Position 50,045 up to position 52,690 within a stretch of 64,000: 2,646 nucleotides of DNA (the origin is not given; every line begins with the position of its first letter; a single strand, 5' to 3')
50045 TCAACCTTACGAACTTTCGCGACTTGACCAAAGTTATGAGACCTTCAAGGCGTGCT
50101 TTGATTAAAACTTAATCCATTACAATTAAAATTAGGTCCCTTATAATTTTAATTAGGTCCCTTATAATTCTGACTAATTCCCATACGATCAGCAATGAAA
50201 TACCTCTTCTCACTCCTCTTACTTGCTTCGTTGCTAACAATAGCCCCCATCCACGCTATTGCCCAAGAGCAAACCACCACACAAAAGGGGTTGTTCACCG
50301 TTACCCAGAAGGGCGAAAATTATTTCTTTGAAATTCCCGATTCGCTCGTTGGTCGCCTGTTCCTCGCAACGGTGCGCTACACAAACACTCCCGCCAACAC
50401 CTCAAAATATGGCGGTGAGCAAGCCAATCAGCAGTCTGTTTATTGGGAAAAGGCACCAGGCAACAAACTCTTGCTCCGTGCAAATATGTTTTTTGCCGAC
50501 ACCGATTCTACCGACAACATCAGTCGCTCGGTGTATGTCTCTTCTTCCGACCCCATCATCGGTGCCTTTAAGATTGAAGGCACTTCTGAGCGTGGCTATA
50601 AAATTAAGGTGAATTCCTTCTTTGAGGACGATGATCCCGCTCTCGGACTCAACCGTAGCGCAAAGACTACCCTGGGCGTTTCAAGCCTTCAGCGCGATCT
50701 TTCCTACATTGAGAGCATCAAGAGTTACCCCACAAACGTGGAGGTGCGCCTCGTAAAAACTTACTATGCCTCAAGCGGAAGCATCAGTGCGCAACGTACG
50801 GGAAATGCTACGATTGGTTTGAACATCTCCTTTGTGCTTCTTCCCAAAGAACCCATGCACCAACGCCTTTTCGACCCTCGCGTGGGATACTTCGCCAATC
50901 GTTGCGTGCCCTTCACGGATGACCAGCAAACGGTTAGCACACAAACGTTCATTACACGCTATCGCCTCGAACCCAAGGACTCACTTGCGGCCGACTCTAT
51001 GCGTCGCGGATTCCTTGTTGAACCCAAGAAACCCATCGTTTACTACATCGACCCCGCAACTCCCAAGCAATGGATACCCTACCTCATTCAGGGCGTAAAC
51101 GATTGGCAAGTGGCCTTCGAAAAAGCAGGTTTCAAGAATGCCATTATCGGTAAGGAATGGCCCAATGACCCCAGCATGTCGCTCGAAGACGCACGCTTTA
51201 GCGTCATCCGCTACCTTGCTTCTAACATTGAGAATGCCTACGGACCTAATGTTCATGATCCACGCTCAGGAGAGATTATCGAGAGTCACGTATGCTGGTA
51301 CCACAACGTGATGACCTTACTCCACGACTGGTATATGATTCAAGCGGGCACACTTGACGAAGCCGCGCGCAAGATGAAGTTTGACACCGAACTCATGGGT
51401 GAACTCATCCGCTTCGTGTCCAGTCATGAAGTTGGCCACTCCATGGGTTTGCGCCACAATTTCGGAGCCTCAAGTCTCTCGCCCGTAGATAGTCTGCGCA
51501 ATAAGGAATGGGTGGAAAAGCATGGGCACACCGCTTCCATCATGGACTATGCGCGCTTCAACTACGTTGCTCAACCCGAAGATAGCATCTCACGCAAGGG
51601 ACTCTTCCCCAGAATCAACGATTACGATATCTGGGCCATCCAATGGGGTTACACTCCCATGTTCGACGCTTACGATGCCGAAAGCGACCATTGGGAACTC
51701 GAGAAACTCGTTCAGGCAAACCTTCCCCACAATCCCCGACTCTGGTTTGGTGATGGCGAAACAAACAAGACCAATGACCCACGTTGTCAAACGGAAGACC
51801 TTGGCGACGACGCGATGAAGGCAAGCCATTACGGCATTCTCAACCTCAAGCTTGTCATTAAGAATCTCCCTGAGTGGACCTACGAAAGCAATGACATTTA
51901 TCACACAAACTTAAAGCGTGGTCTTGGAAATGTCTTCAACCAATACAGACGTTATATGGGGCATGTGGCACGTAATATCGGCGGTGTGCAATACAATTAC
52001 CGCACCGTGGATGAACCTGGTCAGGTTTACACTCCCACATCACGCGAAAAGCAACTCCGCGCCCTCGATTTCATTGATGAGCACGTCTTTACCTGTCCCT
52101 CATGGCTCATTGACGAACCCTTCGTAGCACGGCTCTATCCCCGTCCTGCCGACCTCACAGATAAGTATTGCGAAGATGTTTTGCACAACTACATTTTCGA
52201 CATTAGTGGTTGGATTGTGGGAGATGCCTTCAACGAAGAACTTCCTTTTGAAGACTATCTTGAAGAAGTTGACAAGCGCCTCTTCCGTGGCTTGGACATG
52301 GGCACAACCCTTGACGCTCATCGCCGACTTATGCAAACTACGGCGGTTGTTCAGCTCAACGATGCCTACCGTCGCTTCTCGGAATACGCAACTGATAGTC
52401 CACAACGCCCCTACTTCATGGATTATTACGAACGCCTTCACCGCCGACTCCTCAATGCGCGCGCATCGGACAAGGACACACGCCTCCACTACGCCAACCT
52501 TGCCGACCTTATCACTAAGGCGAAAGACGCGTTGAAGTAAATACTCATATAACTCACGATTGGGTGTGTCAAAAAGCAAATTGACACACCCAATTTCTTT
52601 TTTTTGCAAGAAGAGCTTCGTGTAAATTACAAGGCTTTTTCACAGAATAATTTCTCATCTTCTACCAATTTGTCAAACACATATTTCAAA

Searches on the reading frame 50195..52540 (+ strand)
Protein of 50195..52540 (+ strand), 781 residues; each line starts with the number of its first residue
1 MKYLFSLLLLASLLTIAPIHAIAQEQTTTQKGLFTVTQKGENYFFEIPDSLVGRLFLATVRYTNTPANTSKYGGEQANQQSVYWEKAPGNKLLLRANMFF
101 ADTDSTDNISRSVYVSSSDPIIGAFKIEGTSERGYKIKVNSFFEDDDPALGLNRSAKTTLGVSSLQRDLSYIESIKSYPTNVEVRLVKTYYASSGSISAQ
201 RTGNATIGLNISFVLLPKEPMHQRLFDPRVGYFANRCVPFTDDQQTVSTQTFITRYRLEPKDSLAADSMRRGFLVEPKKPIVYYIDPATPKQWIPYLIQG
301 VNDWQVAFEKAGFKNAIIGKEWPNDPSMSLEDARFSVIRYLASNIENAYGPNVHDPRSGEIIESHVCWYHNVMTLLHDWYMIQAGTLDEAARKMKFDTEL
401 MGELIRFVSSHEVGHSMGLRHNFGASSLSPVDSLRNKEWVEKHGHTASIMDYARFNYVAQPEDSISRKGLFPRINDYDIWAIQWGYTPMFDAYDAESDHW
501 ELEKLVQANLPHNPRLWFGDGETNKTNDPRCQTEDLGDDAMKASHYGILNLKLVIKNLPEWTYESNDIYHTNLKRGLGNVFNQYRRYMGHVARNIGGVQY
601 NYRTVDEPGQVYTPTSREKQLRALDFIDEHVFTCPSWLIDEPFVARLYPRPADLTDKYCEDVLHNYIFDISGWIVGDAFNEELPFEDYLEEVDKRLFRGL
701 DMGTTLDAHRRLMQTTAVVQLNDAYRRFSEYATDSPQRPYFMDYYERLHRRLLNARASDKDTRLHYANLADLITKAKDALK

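Call 9: search_protein_families(library=pfam, proteins=[window:50195-52540:+])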
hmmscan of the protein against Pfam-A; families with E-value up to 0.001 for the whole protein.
window:50195-52540:+ (781 aa): 3 families
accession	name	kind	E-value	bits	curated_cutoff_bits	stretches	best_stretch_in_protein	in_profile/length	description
PF16313.11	DUF4953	-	1.9e-105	353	24.2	1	393-699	1-312/316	Met-zincin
PF17148.9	DUF5117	-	4.5e-55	186.8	27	1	74-261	1-189/189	Domain of unknown function (DUF5117)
PF17162.9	DUF5118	-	8.2e-14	51.5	27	1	23-65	8-50/50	Domain of unknown function (DUF5118)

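Call 10: find_related_loci(query=window:50195-52540:+, collection=genome_contigs, flank=4000)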
Query window:50195-52540:+ (781 aa) in genome_contigs; peptide patterns used: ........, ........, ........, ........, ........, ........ (x = any residue, [..] = any of these).
372 stretches matched a pattern; 339 encode a relative of the query (tblastn E <= 1e-3); the best 80 are kept; 80 distinct loci.
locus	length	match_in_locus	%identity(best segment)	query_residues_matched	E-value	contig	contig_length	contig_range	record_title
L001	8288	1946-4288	95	1-781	0e+0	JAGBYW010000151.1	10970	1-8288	MAG: Bacteroidaceae bacterium isolate RGIG9572 Yak_Colon-4__c665192, whole genome shotgun sequence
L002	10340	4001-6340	94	1-780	0e+0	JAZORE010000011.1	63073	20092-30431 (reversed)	MAG: Alloprevotella sp. isolate T1900045562_YK20190256.MAGScoT_cleanbin_000003 SGB_7914_k141_814821, whole genome shotgu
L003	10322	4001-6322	94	1-774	0e+0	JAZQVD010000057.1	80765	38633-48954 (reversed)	MAG: Alloprevotella sp. isolate T1900045172_TC20190168.MAGScoT_cleanbin_000001 SGB_5196_k141_893106, whole genome shotgu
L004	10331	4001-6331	91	1-777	0e+0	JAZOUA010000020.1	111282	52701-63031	MAG: Alloprevotella sp. isolate T1900045535_YK20190229.MAGScoT_cleanbin_000008 SGB_7760_k141_1632156, whole genome shotg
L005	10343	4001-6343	94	1-781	0e+0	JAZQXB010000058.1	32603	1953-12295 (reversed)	MAG: Alloprevotella sp. isolate T1900045163_TC20190157.MAGScoT_cleanbin_000010 SGB_5098_k141_564833, whole genome shotgu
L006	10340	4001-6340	89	1-780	0e+0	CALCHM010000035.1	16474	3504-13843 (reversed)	MAG TPA_asm: uncultured Prevotella sp. isolate SRR6425778_bin.23_CONCOCT_v1.1_MAG genome assembly, contig: ERZ1767605.80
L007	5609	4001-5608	90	1-536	0e+0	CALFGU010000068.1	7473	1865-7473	MAG TPA_asm: uncultured Prevotella sp. isolate SRR6425765_bin.31_CONCOCT_v1.1_MAG genome assembly, contig: ERZ1767560.26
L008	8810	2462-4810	59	1-776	0e+0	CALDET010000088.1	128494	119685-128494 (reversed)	MAG TPA_asm: uncultured Bacteroidales bacterium isolate SRR5558154_bin.19_CONCOCT_v1.1_MAG genome assembly, contig: ERZ1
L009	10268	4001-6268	60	18-776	0e+0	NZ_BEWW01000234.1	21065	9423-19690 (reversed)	Prevotella sp. MGM2 Contig234, whole genome shotgun sequence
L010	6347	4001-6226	61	29-775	0e+0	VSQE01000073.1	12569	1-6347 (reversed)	MAG: Prevotellamassilia sp. isolate SC1164_S17_bin.5 SC1164_S17_SC1164_S17_bin.5_contig_73, whole genome shotgun sequenc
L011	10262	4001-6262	61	21-775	0e+0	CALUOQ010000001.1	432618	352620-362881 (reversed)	MAG: uncultured Alloprevotella sp. isolate BRZ_MQ__bin58 genome assembly, contig: BRZ_MQ__NODE_8_length_432618_cov_18.52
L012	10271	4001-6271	60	21-778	0e+0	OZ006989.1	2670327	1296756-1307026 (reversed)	MAG: Prevotella sp. CAG:755 isolate metabat2_pooled_metaflye.50 MAG genome assembly, chromosome: 1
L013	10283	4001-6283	61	18-778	0e+0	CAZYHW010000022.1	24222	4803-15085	MAG TPA_asm: uncultured Prevotellamassilia sp. isolate SRP141132_co4_313 genome assembly, contig: NODE_1752_length_24222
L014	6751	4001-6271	60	21-778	0e+0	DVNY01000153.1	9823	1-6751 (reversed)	MAG TPA_asm: Candidatus Caccomonas pullistercoris isolate 5345 MalCec1__C385076_L9823_SRR2134638, whole genome shotgun s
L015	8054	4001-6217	61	30-775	0e+0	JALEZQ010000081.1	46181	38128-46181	MAG: Bacteroidales bacterium isolate SUG481 k141_387836, whole genome shotgun sequence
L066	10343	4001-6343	95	1-781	0e+0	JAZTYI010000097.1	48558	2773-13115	MAG: Alloprevotella sp. isolate T1900045327_YK20190016.MAGScoT_cleanbin_000033 SGB_6468_k141_5594842, whole genome shotg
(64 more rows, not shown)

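Call 47: find_encoding_contigs(protein=window:50195-52540:+, flank=2500, max_places=8)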
Protein window:50195-52540:+ (781 aa): 1 contig read that carries it; 1 place shown.
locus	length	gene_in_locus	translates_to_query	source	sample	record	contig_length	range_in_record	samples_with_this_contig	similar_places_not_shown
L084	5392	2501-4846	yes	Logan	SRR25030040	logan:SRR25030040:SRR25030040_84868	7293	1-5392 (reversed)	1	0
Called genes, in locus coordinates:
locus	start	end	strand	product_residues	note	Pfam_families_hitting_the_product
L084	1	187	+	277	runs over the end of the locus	PF23023:Anti-Pycsar_Apyc1, PF00753:Lactamase_B, PF12706:Lactamase_B_2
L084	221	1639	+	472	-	PF01938:TRAM, PF05958:tRNA_U5-meth_tr, PF02475:TRM5-TYW2_MTfase (weak), PF13847:Methyltransf_31, PF09445:Methyltransf_15 (faint), PF13649:Methyltransf_25 (faint)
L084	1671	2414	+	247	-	-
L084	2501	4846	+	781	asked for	PF17162:DUF5118, PF17148:DUF5117, PF16313:DUF4953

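Call 56: find_homologous_proteins(query=window:50195-52540:+, max_evalue=1e-100)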
Query window:50195-52540:+ (781 aa): 8000 proteins with E <= 1e-100 among 8000 candidates; the best 120 are listed.
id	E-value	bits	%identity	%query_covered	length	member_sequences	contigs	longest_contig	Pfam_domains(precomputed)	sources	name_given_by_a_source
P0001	0.0e+0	1737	95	100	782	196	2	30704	PF16313.12,PF17148.10,PF17162.10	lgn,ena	-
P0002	0.0e+0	1634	88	99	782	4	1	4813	PF16313.12,PF17148.10,PF17162.10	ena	-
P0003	0.0e+0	1097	63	97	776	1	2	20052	PF16313.12,PF17148.10,PF17162.10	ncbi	-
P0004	0.0e+0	1080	63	96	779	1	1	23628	PF16313.12,PF17148.10,PF17162.10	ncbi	-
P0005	0.0e+0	1066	62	96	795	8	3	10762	PF16313.12,PF17148.10,PF17162.10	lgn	-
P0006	0.0e+0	1048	59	99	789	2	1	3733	PF16313.12,PF17148.10,PF17162.10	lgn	-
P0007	0.0e+0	1042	59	99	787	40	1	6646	PF16313.12,PF17148.10,PF17162.10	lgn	-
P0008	0.0e+0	1040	60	96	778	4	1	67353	PF16313.12,PF17148.10,PF17162.10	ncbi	-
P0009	0.0e+0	1035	59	99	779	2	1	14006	PF16313.12,PF17148.10,PF17162.10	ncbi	-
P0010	0.0e+0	1035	60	98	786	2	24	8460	PF16313.12,PF17148.10,PF17162.10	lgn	-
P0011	0.0e+0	1033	61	96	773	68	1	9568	PF16313.12,PF17148.10,PF17162.10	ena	-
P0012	0.0e+0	1032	61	96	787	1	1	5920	PF16313.12,PF17148.10,PF17162.10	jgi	-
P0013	0.0e+0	1029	62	96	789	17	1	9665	PF16313.12,PF17148.10,PF17162.10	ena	-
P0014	0.0e+0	1028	61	96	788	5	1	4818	PF16313.12,PF17148.10,PF17162.10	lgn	-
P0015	0.0e+0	1027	60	96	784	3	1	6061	PF16313.12,PF17148.10,PF17162.10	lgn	-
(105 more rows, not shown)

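Call 57: find_encoding_contigs(protein=P0001, flank=3000, max_places=6)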
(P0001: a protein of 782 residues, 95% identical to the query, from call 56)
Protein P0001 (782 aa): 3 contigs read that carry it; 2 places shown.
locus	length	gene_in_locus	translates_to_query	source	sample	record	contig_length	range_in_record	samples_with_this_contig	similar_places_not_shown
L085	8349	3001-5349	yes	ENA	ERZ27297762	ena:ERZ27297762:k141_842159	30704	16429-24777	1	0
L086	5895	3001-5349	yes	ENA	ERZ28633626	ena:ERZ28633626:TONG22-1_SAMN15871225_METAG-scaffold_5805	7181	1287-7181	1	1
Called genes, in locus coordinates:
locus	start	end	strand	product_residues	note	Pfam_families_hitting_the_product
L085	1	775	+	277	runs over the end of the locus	PF23023:Anti-Pycsar_Apyc1, PF00753:Lactamase_B, PF12706:Lactamase_B_2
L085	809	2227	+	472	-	PF01938:TRAM, PF05958:tRNA_U5-meth_tr, PF02475:TRM5-TYW2_MTfase (weak), PF13847:Methyltransf_31, PF09445:Methyltransf_15 (weak)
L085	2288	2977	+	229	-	-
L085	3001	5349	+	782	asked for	PF17162:DUF5118, PF17148:DUF5117, PF16313:DUF4953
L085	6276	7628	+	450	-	PF01637:ATPase_2, PF13173:AAA_14 (weak), PF03008:DUF234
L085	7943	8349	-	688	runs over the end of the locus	PF13567:DUF4131, PF03772:Competence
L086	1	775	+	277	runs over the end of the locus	PF23023:Anti-Pycsar_Apyc1, PF00753:Lactamase_B, PF12706:Lactamase_B_2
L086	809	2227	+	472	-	PF01938:TRAM, PF05958:tRNA_U5-meth_tr, PF02475:TRM5-TYW2_MTfase (weak), PF13847:Methyltransf_31, PF09445:Methyltransf_15 (weak)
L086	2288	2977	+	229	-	-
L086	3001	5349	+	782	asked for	PF17162:DUF5118, PF17148:DUF5117, PF16313:DUF4953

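Call 58: find_encoding_contigs(protein=P0002, flank=3000, max_places=6)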
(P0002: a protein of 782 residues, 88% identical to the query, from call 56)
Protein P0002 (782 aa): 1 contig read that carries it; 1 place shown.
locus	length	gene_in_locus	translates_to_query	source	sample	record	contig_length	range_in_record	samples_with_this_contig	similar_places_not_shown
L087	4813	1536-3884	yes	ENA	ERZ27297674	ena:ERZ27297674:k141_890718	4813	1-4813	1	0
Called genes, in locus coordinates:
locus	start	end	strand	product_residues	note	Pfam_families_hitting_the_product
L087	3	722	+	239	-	?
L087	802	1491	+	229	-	-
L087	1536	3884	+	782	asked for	PF17162:DUF5118, PF17148:DUF5117, PF16313:DUF4953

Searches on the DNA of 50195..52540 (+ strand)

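Call 42: search_rna_families(sources=[L001, L002, L003, L004, L005, L006, L066, L080, L081, L082, L083], threshold=gathering)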
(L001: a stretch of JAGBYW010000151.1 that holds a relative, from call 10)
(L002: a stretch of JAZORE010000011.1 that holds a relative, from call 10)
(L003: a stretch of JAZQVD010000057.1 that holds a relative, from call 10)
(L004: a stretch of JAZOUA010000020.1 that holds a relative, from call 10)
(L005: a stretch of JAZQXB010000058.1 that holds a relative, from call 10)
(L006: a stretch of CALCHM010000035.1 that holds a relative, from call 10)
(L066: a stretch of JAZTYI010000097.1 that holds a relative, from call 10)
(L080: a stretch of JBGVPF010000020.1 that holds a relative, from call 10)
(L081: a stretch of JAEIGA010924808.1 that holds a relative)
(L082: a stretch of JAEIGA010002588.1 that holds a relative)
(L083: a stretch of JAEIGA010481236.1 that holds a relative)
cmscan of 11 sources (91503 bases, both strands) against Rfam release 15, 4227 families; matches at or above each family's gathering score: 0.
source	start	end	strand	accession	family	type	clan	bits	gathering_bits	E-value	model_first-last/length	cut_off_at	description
